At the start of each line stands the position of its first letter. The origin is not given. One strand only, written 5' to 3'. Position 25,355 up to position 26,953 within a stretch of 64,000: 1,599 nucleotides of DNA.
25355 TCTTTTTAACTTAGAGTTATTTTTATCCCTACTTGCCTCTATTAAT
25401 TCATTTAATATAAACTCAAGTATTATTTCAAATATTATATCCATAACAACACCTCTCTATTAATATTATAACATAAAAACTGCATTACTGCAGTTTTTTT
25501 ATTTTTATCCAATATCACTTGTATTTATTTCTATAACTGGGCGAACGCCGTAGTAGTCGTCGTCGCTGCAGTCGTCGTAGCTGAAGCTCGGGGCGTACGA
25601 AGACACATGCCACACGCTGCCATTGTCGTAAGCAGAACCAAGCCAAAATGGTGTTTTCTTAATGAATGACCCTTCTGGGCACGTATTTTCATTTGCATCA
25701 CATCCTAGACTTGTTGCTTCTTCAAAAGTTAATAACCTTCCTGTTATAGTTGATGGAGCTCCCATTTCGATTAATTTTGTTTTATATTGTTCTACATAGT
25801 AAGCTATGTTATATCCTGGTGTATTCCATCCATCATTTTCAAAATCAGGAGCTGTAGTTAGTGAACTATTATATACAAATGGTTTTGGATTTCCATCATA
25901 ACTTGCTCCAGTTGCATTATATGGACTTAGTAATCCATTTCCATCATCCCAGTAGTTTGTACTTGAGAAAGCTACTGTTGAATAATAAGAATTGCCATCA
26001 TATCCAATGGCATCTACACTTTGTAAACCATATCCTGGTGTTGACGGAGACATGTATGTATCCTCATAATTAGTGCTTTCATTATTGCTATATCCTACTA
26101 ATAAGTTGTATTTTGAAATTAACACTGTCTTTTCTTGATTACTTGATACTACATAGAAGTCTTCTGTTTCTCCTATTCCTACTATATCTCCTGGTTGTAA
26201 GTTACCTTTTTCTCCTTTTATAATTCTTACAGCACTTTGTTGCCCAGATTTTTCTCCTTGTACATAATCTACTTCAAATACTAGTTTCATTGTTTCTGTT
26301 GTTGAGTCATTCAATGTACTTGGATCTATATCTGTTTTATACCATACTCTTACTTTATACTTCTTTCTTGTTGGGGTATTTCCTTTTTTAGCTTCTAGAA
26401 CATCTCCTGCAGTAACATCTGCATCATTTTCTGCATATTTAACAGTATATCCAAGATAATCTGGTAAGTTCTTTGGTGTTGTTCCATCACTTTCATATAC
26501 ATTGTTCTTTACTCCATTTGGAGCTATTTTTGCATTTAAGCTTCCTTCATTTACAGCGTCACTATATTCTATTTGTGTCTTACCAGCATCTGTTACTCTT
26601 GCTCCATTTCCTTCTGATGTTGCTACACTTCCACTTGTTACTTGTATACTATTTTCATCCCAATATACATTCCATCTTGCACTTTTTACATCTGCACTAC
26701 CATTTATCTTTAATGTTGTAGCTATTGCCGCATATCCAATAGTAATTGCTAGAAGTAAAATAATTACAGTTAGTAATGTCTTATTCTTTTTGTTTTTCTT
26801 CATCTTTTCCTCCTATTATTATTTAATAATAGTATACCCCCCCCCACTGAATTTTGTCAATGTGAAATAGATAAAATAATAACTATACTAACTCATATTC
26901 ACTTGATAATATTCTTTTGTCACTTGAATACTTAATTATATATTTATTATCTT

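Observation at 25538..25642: GC-rich 3' end of a surface-protein gene made of a 14-codon NNC run, resembling a DGR variable region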

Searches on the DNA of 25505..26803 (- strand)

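Call 63: search_rna_families(source=L005, start=11200, end=11800, threshold=evalue, max_evalue=1)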
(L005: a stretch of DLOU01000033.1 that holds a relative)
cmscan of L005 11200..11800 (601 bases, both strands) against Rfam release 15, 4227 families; matches with E-value up to 1: 2.
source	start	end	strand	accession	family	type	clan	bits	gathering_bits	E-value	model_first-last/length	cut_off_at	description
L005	11566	11675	+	RF02921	RT-14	Gene; sRNA;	-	26.1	48.1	0.2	1-144/144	no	RT-14 RNA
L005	11473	11534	+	RF01675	CrcZ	Gene; sRNA;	-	15.2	95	0.07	1-398/398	no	Pseudomonas sRNA CrcZ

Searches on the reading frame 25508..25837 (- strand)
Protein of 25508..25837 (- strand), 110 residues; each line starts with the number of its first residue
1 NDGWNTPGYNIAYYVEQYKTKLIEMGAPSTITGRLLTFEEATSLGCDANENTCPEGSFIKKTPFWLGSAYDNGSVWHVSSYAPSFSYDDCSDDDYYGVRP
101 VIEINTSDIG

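Call 77: find_homologous_proteins(query=window:25508-25837:-, max_evalue=1e-10)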
Query window:25508-25837:- (110 aa): 9 proteins with E <= 1e-10 among 16 candidates.
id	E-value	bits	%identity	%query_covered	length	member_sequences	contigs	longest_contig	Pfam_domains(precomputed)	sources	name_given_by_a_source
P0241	1.1e-49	185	80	99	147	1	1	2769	-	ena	-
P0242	3.6e-47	177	77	98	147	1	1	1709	-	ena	-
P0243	6.4e-34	135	74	85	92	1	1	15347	-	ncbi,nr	ncbi:MAG: hypothetical protein IK997_01705, partial [Bacilli bacterium]|nr:hypothetical protein [Bac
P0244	7.0e-16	76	48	98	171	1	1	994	-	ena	-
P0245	3.4e-15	74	47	96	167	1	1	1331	-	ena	-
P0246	3.6e-14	71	53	84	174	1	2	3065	-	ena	-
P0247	6.0e-14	70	53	77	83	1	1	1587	-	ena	-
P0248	8.2e-12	63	53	77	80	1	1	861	-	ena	-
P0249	4.0e-11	61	48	77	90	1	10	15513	-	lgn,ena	-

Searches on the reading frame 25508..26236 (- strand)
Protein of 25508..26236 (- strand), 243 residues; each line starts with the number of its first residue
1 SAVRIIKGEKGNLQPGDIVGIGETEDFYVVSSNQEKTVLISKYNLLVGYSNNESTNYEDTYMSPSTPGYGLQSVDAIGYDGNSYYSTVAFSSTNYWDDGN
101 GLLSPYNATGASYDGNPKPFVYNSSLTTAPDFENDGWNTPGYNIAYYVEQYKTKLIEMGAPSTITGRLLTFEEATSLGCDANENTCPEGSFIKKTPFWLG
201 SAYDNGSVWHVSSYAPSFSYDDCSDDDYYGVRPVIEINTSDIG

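Call 61: predict_structure(alignment_id=A5)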
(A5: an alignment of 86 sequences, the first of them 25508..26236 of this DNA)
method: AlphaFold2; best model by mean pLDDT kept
length: 243 residues; sequences in the alignment: 86
mean_pLDDT: 94.7   pTM: 0.91
mean pLDDT of the five models: 94.7, 94.5, 94.1, 93.9, 93.0
residues with pLDDT >= 90: 214; 70-90: 27; 50-70: 2; < 50: 0
segments of 3 or more residues with pLDDT < 50: none
pLDDT, mean of each block of 10 residues (from residue 1): 93 96 97 98 98 94 95 96 96 95 90 94 96 94 98 98 98 93 87 93 97 86 96 98 94
secondary structure, 60 per line:
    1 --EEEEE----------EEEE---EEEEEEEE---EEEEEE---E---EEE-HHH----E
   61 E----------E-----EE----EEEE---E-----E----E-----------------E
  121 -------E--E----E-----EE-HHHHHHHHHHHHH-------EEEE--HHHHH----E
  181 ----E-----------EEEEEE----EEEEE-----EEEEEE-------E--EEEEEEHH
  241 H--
elements in order: E3-7 E18-21 E25-32 E36-41 E49-51 E84-87 H145-157 E165-168 H171-175 E197-202 E207-211 E217-222 E233-238

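Call 64: fold_search(model_id=the predicted structure, library=pdb)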
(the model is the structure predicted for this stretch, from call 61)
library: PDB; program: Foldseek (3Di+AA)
matches with E <= 10: 76; with E <= 0.001: 0
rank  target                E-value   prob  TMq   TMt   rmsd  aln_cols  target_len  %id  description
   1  9qa6                  4.7e-03  0.89  0.38  0.14   9.6       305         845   13  Cryo-EM structure of Thomasclavelia ramosa IgA peptidase (IgAse) active site mutant (S32-N876) (released 2025-06-25)
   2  4eps                  5.1e-02  0.44  0.31  0.18  11.8       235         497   15  Crystal structure of a fimbrial protein (BACOVA_04982) from Bacteroides ovatus ATCC 8483 at 1.85 A resolution (released 2012-06-13)
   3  8q4e_A                1.9e-01  0.57  0.30  0.51   8.5       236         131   10  Structure of Legionella pneumophila Lcl C-terminal domain (released 2023-12-27)
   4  8vih_B                4.8e-01  0.16  0.21  0.13   7.4       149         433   10  EgtB-IV from Crocosphaera subtropica, an ergothioneine-biosynthetic type IV sulfoxide synthase in complex with hercyni (released 2024-08-07)
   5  8vii_A                8.3e-01  0.05  0.25  0.15  15.3       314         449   10  EgtB-IV from Crocosphaera subtropica, an ergothioneine-biosynthetic type IV sulfoxide synthase in complex with cystein (released 2024-08-07)
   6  8vii_B                9.9e-01  0.12  0.22  0.13   7.6       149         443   10  EgtB-IV from Crocosphaera subtropica, an ergothioneine-biosynthetic type IV sulfoxide synthase in complex with cystein (released 2024-08-07)
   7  8khq_C                1.1e+00  0.08  0.25  0.10  15.0       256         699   14  Bifunctional sulfoxide synthase OvoA_Th2 in complex with histidine and cysteine (released 2023-12-06)
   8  8oks_B                1.3e+00  0.12  0.19  0.35   6.5        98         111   17  Crystal structure of Bdellovibrio bacteriovorus Bd2740 C-terminal domain (released 2023-10-25)
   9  8vik_B                1.4e+00  0.10  0.22  0.14   7.6       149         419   10  EgtB-IV from Crocosphaera subtropica, a type IV sulfoxide synthase involved in ergothioneine biosynthesis (released 2024-08-07)
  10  4gf3_A                1.4e+00  0.06  0.11  0.19   6.8        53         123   19  Structure of a SycH-YopH Chaperone-Effector Complex (released 2013-03-27)
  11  1ixx_B                1.6e+00  0.08  0.16  0.28   7.4       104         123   14  CRYSTAL STRUCTURE OF COAGULATION FACTORS IX/X-BINDING PROTEIN (IX/X-BP) FROM VENOM OF HABU SNAKE WITH A HETERODIMER OF (released 1998-05-06)
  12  8ssk_D                1.7e+00  0.06  0.15  0.13  11.4        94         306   16  Citrobacter rodentium contact dependent growth inhibition (CDI) entry and toxin (CdiA-CT) domains (released 2024-05-15)
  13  4m1x_D                1.9e+00  0.20  0.12  0.34   2.3        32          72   16  Tetrameric ring structure of 201phi2-1p060 from Pseudomonas phage 201phi2-1 (released 2014-08-06)
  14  1umr_C                1.9e+00  0.08  0.16  0.27   8.7        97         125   14  Crystal structure of the platelet activator convulxin, a disulfide linked a4b4 cyclic tetramer from the venom of Crota (released 2003-11-21)
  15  8vil_B                2.1e+00  0.08  0.22  0.13   7.6       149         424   10  EgtB-IV from Crocosphaera subtropica, an ergothioneine-biosynthetic type IV sulfoxide synthase in complex with N,N-dim (released 2024-08-07)
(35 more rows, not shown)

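Call 69: fold_search(model_id=the predicted structure, library=viral)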
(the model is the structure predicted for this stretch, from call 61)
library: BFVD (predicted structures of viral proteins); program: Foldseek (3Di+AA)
matches with E <= 10: 176; with E <= 0.001: 2
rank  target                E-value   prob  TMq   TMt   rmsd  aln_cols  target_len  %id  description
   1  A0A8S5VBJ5            8.6e-04  0.99  0.39  0.37  12.2       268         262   14  ATP-binding sugar transporter [Myoviridae sp. ctbEa13]
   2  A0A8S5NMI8            8.6e-04  0.95  0.29  0.27  13.3       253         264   13  Retinoblastoma-binding protein-like protein [Siphoviridae sp. ctGMq5]
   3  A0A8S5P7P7            1.0e-03  0.85  0.27  0.17  14.6       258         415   11  Uncharacterized protein [Podoviridae sp. ctU7u6]
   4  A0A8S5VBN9            2.0e-03  0.96  0.36  0.28  13.0       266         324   13  DUF6273 domain-containing protein [Myoviridae sp. ctbEa13]
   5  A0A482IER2            2.3e-03  0.51  0.22  0.23  17.1       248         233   12  Putative virion structural protein [Erwinia phage Rebecca]
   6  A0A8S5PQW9            3.1e-03  0.69  0.31  0.17  17.5       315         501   14  DUF6273 domain-containing protein [Podoviridae sp. ct8dV2]
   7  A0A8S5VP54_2          3.3e-03  0.66  0.28  0.06  16.1       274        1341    9  (no name in the UniProt tables at hand)
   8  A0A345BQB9            4.7e-03  0.91  0.32  0.39  13.1       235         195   12  (no name in the UniProt tables at hand)
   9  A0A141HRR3            4.7e-03  0.57  0.30  0.07  16.2       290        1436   14  (no name in the UniProt tables at hand)
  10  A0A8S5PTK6            6.0e-03  0.66  0.29  0.17  14.3       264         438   11  Uncharacterized protein [Myoviridae sp. ctzS633]
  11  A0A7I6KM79            1.1e-02  0.51  0.27  0.24  13.9       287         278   10  (no name in the UniProt tables at hand)
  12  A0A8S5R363            1.3e-02  0.99  0.43  0.53   6.6       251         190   14  DUF6273 domain-containing protein [Siphoviridae sp. ct6d71]
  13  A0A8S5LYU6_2          1.4e-02  0.35  0.31  0.11  13.6       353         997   11  DUF1566 domain-containing protein [Siphoviridae sp. ctkcl3]
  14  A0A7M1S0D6            2.4e-02  0.60  0.32  0.34  13.7       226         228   14  DUF1566 domain-containing protein [uncultured phage cr10_1]
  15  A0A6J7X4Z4            2.4e-02  0.44  0.27  0.10  12.1       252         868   10  Uncharacterized protein [uncultured Caudovirales phage]
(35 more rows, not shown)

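Call 70: search_protein_families(library=pfam, alignment_id=A5, max_evalue=0.01)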
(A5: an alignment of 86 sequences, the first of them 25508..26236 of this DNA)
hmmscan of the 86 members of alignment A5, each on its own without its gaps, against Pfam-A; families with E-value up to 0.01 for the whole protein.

A. member 1, window:25508-26236:- (243 aa): 0 families

B. families by the number of members that match (of 86 scanned): 9 families
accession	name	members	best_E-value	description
PF19789.6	DUF6273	8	1.6e-05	Domain of unknown function (DUF6273)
PF12389.13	Peptidase_M73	7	1.6e-07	Camelysin metallo-endopeptidase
PF10697.14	DUF2502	1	2.4e-05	Protein of unknown function (DUF2502)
PF23624.1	ORF68_C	1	0.002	ORF68-like, C-terminal domain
PF16020.10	Deltameth_res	1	0.0024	Deltamethrin resistance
PF16724.11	T4-gp15_tss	1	0.0032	T4-like virus Myoviridae tail sheath stabiliser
PF11611.13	DUF4352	1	0.0071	Domain of unknown function (DUF4352)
PF10648.15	Gmad2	1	0.0092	Immunoglobulin-like domain of bacterial spore germination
PF00041.27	fn3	1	0.0099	Fibronectin type III domain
